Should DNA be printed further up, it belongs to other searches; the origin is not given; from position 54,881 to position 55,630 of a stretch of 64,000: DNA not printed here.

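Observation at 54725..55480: Divergently arranged AbrB-type antitoxin-like gene and PIN-domain gene sharing a 14-bp inverted-repeat operator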

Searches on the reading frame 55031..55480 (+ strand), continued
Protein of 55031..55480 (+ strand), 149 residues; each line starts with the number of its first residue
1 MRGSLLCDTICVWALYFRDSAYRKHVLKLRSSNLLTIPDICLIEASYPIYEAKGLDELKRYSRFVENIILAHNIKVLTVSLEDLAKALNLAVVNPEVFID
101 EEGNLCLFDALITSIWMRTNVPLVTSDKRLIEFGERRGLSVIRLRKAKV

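Call 49: find_encoding_contigs(protein=P0060, flank=1500, max_places=2)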
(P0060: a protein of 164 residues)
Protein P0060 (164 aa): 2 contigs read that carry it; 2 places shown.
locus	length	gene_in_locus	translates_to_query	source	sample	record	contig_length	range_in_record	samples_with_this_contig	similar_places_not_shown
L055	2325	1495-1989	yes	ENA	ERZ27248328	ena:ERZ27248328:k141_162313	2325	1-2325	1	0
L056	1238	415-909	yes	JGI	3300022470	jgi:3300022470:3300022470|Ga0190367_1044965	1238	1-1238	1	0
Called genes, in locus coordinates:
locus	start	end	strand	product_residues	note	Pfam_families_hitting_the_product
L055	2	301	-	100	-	?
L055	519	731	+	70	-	PF04255:DUF433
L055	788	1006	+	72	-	PF04255:DUF433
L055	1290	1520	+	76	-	PF04014:MazE_antitoxin (weak)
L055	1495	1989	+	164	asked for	PF01850:PIN (weak)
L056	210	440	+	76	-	PF04014:MazE_antitoxin (weak)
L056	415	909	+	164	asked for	PF01850:PIN (weak)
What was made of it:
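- Closest known: Co-directional relative P0060 with its AbrB partner. Different: Classical arrangement: AbrB first, same strand, 26-nt overlap (call 49).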

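Call 65: search_protein_families(library=pfam, proteins=[L047:1390-1629:-, L053:969-1211:-, L055:1290-1520:+, P0054, P0056, P0060], max_evalue=0.01)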
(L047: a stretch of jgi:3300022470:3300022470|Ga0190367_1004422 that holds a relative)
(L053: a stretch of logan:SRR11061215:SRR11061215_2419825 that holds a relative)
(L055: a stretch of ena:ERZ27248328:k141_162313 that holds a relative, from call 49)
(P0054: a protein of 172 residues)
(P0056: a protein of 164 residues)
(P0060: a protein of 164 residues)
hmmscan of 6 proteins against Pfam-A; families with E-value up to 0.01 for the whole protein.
L047:1390-1629:- (79 aa): 1 family
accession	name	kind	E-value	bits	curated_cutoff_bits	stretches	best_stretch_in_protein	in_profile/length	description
PF04014.23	MazE_antitoxin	-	0.004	17.5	24.7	1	22-52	16-46/48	Antidote-toxin recognition MazE, bacterial antitoxin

L053:969-1211:- (80 aa): 0 families

L055:1290-1520:+ (76 aa): 1 family
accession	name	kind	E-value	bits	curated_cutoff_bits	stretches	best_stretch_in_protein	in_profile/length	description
PF04014.23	MazE_antitoxin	-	2.8e-07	30.8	24.7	1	14-47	10-44/48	Antidote-toxin recognition MazE, bacterial antitoxin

P0054 (172 aa): 1 family
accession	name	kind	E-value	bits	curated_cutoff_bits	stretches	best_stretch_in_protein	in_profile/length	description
PF01850.27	PIN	-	9e-05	23.5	23.6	1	5-152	1-118/120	PIN domain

P0056 (164 aa): 0 families

P0060 (164 aa): 1 family
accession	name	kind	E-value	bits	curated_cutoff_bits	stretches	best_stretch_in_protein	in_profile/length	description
PF01850.27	PIN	-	3.3e-08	34.6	23.6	1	6-152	1-118/120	PIN domain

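Call 75: search_dna_similar(query=window:55031-55477:+, collection=plasmids, mode=protein, max_evalue=0.001, max_rows=10)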
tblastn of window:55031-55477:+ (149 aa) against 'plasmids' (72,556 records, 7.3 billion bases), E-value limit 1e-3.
No match.

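Call 76: search_dna_similar(query=window:55031-55477:+, collection=phages, mode=protein, max_evalue=0.001, max_rows=10)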
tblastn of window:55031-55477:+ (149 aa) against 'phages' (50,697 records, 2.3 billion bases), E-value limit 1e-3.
No match.
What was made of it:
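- Tried and rejected: No tblastn match in the plasmid or phage collections (calls 75, 76).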

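Call 77: find_encoding_contigs(protein=P0002, flank=4000, max_places=1)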
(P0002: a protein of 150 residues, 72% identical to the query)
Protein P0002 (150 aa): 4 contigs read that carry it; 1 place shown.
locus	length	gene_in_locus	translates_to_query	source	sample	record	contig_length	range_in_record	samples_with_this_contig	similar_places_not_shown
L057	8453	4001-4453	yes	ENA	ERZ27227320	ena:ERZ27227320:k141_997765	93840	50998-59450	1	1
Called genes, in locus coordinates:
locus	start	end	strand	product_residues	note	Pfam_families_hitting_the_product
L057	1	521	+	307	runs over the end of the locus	PF13483:Lactamase_B_3 (faint)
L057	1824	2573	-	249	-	-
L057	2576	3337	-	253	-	PF04909:Amidohydro_2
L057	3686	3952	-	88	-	PF04014:MazE_antitoxin (weak)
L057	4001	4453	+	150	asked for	PF01850:PIN (weak)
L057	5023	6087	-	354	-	-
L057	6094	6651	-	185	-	-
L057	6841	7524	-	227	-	PF02463:SMC_N (faint), PF00005:ABC_tran, PF13175:AAA_15 (faint), PF13304:AAA_21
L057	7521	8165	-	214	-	PF00528:BPD_transp_1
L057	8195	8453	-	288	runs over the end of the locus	PF03466:LysR_substrate (weak), PF12849:PBP_like_2, PF13531:SBP_bac_11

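Call 78: find_encoding_contigs(protein=P0008, flank=4000, max_places=1)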
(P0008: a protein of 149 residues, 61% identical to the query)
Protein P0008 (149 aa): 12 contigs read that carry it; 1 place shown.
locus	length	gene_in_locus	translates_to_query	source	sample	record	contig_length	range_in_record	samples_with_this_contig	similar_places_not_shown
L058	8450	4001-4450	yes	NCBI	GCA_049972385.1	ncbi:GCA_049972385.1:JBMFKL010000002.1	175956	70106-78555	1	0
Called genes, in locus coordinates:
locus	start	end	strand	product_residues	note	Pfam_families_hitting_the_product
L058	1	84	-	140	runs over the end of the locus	PF14464:Prok-JAB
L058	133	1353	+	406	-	PF01979:Amidohydro_1, PF07969:Amidohydro_3 (faint)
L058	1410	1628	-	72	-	-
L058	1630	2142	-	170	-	-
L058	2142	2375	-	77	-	-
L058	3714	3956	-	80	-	PF04014:MazE_antitoxin (faint)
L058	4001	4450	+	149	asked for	PF01850:PIN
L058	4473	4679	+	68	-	-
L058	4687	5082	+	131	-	-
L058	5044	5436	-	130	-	PF01850:PIN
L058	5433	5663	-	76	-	-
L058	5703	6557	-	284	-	PF12802:MarR_2, PF01047:MarR (faint), PF13412:HTH_24 (weak), PF24034:DUF7343 (weak)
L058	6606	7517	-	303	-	-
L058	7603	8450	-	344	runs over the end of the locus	PF02784:Orn_Arg_deC_N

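Call 79: find_encoding_contigs(protein=P0037, flank=4000, max_places=1)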
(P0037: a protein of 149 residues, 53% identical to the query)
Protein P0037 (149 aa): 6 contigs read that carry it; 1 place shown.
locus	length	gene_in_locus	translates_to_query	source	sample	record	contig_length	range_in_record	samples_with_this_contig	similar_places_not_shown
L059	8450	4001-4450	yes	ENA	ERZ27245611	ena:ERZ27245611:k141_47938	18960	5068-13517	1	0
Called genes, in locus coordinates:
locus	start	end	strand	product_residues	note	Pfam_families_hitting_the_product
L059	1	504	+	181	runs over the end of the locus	-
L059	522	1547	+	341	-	PF04014:MazE_antitoxin, PF01895:PhoU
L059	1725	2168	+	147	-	-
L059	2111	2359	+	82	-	-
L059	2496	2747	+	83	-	PF13465:zf-H2C2_2 (faint), PF13894:zf-C2H2_4 (faint), PF13912:zf-C2H2_6 (faint), PF00096:zf-C2H2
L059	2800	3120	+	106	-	-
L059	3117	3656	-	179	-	PF01613:Flavin_Reduct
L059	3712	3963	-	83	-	PF04014:MazE_antitoxin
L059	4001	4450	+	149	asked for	PF01850:PIN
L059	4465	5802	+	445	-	PF02540:NAD_synthase (weak), PF01507:PAPS_reduct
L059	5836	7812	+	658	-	PF01120:Alpha_L_fucos (weak), PF14871:GHL6, PF08532:Glyco_hydro_42M (faint)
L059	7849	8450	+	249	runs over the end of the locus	PF01048:PNP_UDP_1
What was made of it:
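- Independent gene calls in three more contexts agree (calls 77-79).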
